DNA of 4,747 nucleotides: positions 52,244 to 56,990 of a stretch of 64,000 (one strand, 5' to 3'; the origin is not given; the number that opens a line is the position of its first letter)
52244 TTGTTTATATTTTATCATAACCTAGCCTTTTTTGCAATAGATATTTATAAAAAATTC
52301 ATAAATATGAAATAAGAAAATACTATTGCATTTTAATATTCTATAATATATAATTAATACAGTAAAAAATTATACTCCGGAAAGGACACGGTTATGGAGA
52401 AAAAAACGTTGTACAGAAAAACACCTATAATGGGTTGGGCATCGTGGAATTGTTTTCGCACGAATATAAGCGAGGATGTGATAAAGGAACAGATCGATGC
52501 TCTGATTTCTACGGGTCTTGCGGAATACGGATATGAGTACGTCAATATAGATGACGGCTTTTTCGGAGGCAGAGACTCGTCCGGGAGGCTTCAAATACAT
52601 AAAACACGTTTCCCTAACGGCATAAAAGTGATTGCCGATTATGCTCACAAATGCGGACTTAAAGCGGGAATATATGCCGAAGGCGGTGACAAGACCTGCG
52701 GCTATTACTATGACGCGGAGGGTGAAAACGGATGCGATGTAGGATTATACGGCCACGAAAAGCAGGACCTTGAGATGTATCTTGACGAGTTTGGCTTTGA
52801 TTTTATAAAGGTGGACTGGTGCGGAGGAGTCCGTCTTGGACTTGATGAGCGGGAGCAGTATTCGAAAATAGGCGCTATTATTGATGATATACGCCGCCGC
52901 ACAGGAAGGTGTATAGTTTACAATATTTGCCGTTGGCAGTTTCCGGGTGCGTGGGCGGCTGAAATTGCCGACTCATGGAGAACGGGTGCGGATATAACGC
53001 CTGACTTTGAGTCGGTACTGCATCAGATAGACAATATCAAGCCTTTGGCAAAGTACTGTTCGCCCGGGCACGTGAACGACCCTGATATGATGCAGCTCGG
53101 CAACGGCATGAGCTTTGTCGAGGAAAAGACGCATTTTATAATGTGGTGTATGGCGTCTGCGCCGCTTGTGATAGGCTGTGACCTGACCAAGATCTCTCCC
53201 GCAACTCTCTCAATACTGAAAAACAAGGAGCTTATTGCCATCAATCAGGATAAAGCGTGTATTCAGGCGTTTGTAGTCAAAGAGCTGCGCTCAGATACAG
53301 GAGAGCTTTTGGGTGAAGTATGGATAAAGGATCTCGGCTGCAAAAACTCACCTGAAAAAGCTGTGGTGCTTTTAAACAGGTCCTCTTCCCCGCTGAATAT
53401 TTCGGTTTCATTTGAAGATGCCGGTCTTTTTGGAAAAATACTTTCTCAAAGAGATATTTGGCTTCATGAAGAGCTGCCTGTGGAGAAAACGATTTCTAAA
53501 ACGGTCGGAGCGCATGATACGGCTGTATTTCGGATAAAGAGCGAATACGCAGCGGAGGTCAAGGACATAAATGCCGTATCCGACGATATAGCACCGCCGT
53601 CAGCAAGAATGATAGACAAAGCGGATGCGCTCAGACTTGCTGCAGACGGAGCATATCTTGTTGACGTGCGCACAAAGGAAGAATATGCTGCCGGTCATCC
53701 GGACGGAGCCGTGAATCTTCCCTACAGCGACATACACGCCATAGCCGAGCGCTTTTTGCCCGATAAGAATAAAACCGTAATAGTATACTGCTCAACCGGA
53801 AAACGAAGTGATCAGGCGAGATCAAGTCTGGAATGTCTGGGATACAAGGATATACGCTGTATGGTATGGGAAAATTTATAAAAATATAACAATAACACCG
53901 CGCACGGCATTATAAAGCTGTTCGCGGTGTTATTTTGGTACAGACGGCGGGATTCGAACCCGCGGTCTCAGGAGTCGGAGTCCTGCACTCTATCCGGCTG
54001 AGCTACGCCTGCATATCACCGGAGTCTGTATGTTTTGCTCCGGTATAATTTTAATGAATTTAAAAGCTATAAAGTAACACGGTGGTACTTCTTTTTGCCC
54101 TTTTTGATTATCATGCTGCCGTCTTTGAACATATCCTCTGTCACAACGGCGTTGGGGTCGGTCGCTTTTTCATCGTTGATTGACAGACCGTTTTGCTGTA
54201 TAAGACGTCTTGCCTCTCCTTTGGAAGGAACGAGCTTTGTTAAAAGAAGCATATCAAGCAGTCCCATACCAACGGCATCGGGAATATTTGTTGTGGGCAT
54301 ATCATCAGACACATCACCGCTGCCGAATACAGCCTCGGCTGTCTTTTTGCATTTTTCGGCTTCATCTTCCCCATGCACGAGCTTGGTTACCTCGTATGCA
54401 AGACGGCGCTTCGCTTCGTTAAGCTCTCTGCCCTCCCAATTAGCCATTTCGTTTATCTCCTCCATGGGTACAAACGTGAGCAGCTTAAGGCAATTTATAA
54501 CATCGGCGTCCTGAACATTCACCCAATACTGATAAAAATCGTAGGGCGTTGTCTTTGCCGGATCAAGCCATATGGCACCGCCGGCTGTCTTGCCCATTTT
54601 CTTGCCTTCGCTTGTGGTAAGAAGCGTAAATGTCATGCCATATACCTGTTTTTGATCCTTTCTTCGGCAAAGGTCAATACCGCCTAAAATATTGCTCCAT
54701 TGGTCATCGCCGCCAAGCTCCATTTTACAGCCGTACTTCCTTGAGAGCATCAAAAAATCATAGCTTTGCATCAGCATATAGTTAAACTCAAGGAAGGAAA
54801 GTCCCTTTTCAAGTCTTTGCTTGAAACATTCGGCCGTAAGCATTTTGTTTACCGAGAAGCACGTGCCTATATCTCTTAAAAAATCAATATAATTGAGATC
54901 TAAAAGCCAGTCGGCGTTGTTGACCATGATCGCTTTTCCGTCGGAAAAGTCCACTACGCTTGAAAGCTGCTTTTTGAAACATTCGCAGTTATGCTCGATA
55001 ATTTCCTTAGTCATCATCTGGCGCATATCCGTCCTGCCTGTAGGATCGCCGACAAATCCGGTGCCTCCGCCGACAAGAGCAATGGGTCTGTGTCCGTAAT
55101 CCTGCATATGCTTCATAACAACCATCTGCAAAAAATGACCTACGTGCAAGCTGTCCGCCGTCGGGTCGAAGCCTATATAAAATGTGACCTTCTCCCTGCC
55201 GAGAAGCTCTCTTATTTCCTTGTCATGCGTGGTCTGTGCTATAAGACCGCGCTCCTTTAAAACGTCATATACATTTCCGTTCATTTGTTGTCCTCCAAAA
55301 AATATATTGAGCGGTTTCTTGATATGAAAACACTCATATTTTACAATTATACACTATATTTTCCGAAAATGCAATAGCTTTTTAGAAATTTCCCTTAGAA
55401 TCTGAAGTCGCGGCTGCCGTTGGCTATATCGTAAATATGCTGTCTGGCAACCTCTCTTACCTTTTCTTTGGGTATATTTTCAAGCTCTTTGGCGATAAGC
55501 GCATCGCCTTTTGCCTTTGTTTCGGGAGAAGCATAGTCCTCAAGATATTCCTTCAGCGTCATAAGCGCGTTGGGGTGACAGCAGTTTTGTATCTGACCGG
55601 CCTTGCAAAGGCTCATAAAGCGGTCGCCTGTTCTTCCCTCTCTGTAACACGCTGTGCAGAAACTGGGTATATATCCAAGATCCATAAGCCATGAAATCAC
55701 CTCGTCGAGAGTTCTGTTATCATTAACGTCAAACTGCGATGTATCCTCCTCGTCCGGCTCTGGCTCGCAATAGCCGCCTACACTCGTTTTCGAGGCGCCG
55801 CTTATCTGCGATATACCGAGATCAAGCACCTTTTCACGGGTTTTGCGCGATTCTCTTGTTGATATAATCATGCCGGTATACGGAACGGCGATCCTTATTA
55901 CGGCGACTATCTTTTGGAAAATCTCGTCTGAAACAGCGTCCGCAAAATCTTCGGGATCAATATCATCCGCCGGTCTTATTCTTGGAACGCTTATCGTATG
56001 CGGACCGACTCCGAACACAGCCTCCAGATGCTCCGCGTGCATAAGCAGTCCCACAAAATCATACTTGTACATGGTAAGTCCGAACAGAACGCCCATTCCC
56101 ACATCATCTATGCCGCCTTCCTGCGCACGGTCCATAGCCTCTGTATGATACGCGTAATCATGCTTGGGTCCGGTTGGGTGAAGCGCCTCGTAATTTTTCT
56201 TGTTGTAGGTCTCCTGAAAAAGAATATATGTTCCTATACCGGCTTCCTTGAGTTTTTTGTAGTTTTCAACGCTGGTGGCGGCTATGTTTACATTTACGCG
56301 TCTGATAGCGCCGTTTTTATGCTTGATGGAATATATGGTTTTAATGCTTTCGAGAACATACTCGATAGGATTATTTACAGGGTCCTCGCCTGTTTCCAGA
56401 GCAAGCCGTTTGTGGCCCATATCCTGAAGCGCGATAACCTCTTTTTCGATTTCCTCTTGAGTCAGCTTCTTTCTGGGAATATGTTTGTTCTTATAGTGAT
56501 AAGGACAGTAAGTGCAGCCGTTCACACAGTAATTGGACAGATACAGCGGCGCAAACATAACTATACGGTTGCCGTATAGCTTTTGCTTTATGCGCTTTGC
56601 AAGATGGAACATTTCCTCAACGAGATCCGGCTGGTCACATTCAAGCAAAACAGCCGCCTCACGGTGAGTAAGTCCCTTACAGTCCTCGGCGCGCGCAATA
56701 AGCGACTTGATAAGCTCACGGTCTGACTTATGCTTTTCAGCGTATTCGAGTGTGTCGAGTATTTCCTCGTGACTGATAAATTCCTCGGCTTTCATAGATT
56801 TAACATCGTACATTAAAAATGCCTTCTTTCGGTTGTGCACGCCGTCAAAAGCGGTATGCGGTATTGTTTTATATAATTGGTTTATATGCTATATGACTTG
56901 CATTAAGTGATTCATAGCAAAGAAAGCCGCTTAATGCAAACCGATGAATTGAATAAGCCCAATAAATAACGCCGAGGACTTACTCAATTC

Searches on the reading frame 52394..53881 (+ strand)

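Call 73: search_protein_families(library=pfam, proteins=[window:52394-53881:+], max_evalue=0.00001)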
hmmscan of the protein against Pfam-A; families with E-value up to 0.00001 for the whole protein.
window:52394-53881:+ (495 aa): 3 families
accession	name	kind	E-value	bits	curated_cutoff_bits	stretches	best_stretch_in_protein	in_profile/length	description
PF16499.11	Melibiase_2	-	2.9e-45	155.2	23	1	10-286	1-284/284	Alpha galactosidase A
PF00581.25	Rhodanese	-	7.4e-18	65.3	22.2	1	412-489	5-91/102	Rhodanese-like domain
PF17801.7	Melibiase_C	-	3e-10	40.5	22.9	1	308-381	5-71/71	Alpha galactosidase C-terminal beta sandwich domain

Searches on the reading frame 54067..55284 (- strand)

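Call 74: search_protein_families(library=pfam, proteins=[window:54067-55284:-], max_evalue=0.00001)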
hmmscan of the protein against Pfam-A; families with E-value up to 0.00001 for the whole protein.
window:54067-55284:- (405 aa): 3 families
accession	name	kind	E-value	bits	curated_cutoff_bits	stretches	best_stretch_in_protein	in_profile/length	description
PF00579.31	tRNA-synt_1b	-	1.9e-83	280.6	21.1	1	31-320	4-291/292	tRNA synthetases class I (W and Y)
PF22421.1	SYY_C-terminal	-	1.5e-16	60.5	27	1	326-402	6-82/83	Tyrosine--tRNA ligase SYY-like C-terminal domain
PF01479.30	S4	-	2.1e-06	27.8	22.8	1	343-384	3-45/48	S4 domain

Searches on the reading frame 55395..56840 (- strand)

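Call 74: search_protein_families(library=pfam, proteins=[window:55395-56840:-], max_evalue=0.00001)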
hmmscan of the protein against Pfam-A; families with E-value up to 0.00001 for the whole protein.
window:55395-56840:- (481 aa): 2 families
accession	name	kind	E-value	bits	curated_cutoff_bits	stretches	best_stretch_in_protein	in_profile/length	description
PF06968.18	BATS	-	4e-19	69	22.2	1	284-390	1-87/88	Biotin and Thiamin Synthesis associated domain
PF04055.27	Radical_SAM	-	7.4e-19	68.9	29.5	1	101-252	3-148/166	Radical SAM superfamily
